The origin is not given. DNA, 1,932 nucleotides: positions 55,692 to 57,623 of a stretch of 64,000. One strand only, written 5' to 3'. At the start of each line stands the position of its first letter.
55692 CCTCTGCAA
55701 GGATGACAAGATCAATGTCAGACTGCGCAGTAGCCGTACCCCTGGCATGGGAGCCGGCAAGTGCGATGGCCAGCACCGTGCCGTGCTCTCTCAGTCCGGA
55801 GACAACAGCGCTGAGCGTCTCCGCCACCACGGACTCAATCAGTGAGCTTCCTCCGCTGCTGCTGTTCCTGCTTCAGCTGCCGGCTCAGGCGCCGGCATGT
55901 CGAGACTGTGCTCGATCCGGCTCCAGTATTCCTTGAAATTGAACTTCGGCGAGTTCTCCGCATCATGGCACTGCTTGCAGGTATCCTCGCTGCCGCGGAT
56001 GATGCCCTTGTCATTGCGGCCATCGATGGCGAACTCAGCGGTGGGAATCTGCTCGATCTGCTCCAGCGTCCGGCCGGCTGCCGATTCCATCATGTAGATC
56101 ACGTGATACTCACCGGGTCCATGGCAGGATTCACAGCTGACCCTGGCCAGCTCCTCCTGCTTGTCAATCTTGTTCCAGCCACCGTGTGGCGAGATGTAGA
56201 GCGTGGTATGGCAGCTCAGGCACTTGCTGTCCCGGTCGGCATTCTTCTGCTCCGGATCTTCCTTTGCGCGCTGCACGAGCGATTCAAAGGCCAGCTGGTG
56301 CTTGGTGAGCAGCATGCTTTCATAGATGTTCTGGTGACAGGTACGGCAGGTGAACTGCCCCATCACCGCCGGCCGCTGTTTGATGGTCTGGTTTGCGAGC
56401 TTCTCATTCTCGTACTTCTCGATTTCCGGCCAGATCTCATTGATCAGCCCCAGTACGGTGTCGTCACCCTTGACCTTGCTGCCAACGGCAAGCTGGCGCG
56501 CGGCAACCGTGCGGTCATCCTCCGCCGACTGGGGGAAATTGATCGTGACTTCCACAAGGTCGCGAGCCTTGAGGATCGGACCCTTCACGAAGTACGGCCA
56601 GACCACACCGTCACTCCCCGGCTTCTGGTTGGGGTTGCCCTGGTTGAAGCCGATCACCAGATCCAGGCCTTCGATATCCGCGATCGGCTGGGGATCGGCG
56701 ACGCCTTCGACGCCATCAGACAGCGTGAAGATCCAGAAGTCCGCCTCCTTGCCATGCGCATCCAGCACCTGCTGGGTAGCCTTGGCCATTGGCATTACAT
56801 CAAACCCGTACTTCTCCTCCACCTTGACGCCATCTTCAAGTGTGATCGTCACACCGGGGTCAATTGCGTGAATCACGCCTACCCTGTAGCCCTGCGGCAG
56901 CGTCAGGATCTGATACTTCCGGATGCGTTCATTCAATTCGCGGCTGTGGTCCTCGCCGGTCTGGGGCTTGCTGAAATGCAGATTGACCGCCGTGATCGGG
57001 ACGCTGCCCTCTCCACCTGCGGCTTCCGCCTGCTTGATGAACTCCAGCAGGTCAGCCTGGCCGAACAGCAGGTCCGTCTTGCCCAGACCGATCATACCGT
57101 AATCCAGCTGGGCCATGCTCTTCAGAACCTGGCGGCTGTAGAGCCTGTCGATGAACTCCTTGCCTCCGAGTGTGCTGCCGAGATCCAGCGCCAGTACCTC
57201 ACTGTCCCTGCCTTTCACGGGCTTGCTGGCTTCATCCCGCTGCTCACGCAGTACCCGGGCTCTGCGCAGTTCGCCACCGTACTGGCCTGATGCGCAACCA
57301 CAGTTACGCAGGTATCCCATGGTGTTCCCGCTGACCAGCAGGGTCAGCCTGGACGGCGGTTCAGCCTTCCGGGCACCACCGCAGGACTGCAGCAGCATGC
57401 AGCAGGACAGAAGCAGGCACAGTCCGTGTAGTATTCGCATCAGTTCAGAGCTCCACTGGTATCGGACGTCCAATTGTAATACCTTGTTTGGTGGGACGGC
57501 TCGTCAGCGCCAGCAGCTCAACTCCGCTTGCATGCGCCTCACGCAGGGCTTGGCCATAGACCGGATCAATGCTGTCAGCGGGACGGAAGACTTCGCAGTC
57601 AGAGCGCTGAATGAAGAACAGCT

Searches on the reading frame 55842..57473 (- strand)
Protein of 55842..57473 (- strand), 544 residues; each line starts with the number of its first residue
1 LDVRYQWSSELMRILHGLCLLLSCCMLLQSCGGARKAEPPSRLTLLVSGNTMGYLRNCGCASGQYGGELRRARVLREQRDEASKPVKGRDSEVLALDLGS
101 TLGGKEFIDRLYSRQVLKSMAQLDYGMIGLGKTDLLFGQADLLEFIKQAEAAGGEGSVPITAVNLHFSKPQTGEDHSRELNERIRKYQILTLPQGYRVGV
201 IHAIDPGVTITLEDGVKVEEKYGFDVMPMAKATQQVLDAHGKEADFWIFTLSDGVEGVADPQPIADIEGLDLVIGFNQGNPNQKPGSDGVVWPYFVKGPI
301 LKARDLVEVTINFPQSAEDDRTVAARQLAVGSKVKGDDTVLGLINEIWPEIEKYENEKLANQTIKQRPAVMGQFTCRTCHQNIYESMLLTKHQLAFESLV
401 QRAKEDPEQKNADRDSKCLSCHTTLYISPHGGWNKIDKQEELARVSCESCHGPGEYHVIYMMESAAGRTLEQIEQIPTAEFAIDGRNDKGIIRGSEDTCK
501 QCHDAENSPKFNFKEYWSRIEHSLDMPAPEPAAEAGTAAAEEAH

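Call 49: search_protein_families(library=pfam, proteins=[window:55842-57473:-], max_evalue=0.01)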
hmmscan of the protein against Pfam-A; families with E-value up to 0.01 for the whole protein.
window:55842-57473:- (544 aa): 5 families
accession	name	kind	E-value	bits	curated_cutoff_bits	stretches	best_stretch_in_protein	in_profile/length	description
PF13435.11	Cytochrome_C554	-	6.9e-14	53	20.8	1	375-452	1-84/84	Cytochrome c554 and c-prime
PF22113.1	Mtrc-MtrF_II-IV_dom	-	1.7e-08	34.7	30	1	360-456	68-168/176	Outer membrane cytochrome MtrC/MtrF-like, domains II/IV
PF14522.11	Cytochrome_C7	-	3.7e-06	27.1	24.8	1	411-503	8-66/67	Cytochrome c7 and related cytochrome c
PF14537.11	Cytochrom_c3_2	-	0.0018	19.1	25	0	404-452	15-65/79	Cytochrome c3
PF03264.19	Cytochrom_NNT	-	0.0028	17.9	24.1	1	333-424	84-166/174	NapC/NirT cytochrome c family, N-terminal region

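Call 68: search_protein_families(library=ncbifam, proteins=[window:55842-57473:-], max_evalue=0.01)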
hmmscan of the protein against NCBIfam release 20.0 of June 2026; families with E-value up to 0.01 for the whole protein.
window:55842-57473:- (544 aa): 12 families
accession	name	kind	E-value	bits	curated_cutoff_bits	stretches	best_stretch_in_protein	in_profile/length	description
NF041198.1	UshA_like_PCGU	equivalog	1.8e-34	119.2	275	2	315-514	342-519/519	UshA-like (seleno)protein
NF043010.1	Cyt554_Nsmonas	equivalog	1.6e-10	40.7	400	1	369-509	27-168/238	cytochrome c-550 CycA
TIGR03508.1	decahem_SO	subfamily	2.3e-05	24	192.2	1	417-510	4-84/258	DmsE family decaheme c-type cytochrome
TIGR03507.1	decahem_SO1788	subfamily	0.00023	19.8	209.3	1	374-455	577-664/672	OmcA/MtrC family decaheme c-type cytochrome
NF008659.0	PRK11659.1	equivalog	0.00025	20.8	184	1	403-452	34-83/188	cytochrome c nitrite reductase pentaheme subunit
TIGR03153.1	cytochr_NrfH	equivalog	0.00072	19.6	134.2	0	413-506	26-112/138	cytochrome c nitrite reductase small subunit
NF041028.1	decahem_GSU2203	exception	0.00092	18.5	325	0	415-459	36-82/317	GSU2203 family decaheme c-type cytochrome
TIGR04315.1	octaheme_Shew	subfamily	0.0019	17.3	375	1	373-453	187-252/440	tetrathionate reductase family octaheme c-type cytochrome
NF049981.1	UshA_like_Sel_2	equivalog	0.0042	16.5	140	0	43-83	1-42/262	UshA-like (seleno)protein family 2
NF045713.1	CxxCH_16_HmcA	equivalog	0.0056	15.3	400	0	373-520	132-269/541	sulfate respiration complex hexadecaheme cytochrome HmcA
TIGR03146.1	cyt_nit_nrfB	equivalog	0.0062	16.8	166.6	0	366-451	33-116/145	cytochrome c nitrite reductase pentaheme subunit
TIGR04257.1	nanowire_3heme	domain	0.0076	16.4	40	0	416-452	24-59/75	c(7)-type cytochrome triheme domain-containing protein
